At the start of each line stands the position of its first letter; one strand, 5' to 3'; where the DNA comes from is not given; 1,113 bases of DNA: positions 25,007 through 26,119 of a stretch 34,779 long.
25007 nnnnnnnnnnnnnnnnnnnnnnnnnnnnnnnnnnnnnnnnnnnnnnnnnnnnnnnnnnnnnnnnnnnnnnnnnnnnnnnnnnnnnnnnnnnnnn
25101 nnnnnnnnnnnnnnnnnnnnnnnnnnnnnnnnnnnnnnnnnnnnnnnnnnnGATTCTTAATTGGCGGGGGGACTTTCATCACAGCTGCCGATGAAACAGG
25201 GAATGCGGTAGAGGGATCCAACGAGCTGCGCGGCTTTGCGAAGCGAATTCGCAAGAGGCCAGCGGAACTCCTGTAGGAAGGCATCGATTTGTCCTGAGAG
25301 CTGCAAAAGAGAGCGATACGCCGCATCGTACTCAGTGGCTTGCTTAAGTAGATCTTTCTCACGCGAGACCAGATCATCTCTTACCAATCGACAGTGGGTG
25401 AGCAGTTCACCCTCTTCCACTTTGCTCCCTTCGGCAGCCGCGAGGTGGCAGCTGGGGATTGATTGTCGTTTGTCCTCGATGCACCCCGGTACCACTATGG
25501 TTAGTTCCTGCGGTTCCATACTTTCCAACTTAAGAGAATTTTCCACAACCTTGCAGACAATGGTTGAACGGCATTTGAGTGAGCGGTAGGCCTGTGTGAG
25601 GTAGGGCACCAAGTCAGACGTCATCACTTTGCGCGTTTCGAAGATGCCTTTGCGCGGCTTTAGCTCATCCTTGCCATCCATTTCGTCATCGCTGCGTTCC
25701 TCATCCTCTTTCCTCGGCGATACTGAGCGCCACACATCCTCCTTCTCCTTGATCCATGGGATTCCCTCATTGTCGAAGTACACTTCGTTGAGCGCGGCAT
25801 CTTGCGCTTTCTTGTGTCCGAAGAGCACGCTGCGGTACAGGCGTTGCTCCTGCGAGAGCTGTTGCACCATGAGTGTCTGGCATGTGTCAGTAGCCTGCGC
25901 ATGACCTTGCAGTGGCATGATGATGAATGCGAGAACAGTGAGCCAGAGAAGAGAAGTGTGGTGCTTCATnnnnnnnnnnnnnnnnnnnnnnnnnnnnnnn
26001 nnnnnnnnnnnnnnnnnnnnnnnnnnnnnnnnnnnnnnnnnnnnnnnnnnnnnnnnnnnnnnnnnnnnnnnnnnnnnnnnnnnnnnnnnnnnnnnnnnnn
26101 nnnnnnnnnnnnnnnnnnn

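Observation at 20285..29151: Five-gene, translationally coupled operon encoding only exported, Cys-rich proteins of no recognisable family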

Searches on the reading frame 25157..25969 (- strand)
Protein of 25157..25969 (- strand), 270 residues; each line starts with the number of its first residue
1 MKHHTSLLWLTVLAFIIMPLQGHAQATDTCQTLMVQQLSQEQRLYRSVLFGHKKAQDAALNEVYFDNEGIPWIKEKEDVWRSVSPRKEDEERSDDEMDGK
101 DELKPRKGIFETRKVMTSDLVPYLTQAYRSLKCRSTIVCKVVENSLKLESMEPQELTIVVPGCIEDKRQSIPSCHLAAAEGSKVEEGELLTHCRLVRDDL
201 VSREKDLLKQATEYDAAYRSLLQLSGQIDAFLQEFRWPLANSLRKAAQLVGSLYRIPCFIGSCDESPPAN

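Call 3: search_protein_families(library=pfam, proteins=[window:25157-25969:-], max_evalue=1)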
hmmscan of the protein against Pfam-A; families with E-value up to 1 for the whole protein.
window:25157-25969:- (270 aa): 0 families

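Call 4: search_protein_families(library=ncbifam, proteins=[window:25157-25969:-], max_evalue=1)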
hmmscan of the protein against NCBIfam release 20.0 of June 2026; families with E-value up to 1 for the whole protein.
window:25157-25969:- (270 aa): 0 families

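Call 45: search_solved_structures(query=A2, max_evalue=5)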
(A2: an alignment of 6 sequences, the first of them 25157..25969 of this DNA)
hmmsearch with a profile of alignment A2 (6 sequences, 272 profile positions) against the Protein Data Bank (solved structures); distinct sequences matched with E-value up to 5: 7.
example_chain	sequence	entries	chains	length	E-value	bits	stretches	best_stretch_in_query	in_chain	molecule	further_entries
9y6s_6n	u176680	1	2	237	0.11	14.9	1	32-108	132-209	Dynein arm light chain, putative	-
1l4a_C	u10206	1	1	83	0.23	13.8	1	184-226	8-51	S-SNAP25 fusion protein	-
1qhf_A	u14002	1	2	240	0.76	12.1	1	36-96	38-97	PROTEIN (PHOSPHOGLYCERATE MUTASE)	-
1p5q_A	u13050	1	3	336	0.76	12.1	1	14-54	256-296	FK506-binding protein 4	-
1bq3_D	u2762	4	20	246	0.79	12.1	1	36-96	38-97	PROTEIN (PHOSPHOGLYCERATE MUTASE 1) | PHOSPHOGLYCERATE MUTASE 1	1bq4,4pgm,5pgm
8ffv_D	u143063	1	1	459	0.83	12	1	14-53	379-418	Peptidyl-prolyl cis-trans isomerase FKBP4, N-terminally processed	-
1qz2_A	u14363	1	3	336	0.84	12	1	14-54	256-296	FK506-binding protein 4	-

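Call 83: search_protein_families(library=pfam, alignment_id=A8, max_evalue=0.1)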
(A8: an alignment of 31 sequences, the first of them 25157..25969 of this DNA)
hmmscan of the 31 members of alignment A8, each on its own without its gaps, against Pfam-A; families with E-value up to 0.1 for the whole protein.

A. member 1, window:25157-25969:- (270 aa): 0 families

B. families by the number of members that match (of 31 scanned): 7 families
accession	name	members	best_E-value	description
PF21588.3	AP5B1_middle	1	0.02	AP5B1, middle domain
PF17668.7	Acetyltransf_17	1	0.021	Acetyltransferase (GNAT) domain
PF04131.20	NanE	1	0.029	Putative N-acetylmannosamine-6-phosphate epimerase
PF07765.17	KIP1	1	0.053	KIP1-like protein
PF25166.1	CoiA_C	1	0.056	Competence protein CoiA, C-terminal domain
PF00761.25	Polyoma_coat2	1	0.074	Polyomavirus coat protein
PF21928.1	XLF_CC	1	0.094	XLF protein coiled-coil region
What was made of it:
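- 25157..25969 (-): Gene B (270 aa). It has an AQA-type signal peptide, 8 conserved Cys and a conserved C-terminal '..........' motif. No family hit (calls 3, 4, 45, 83).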

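Call 85: search_protein_families(library=phrogs, proteins=[window:25157-25969:-], max_evalue=0.1)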
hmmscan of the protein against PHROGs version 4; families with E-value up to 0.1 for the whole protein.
window:25157-25969:- (270 aa): 0 families

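Call 97: search_protein_families(library=padloc, proteins=[window:25157-25969:-], max_evalue=0.1)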
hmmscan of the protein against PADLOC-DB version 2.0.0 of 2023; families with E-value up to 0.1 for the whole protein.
window:25157-25969:- (270 aa): 0 families
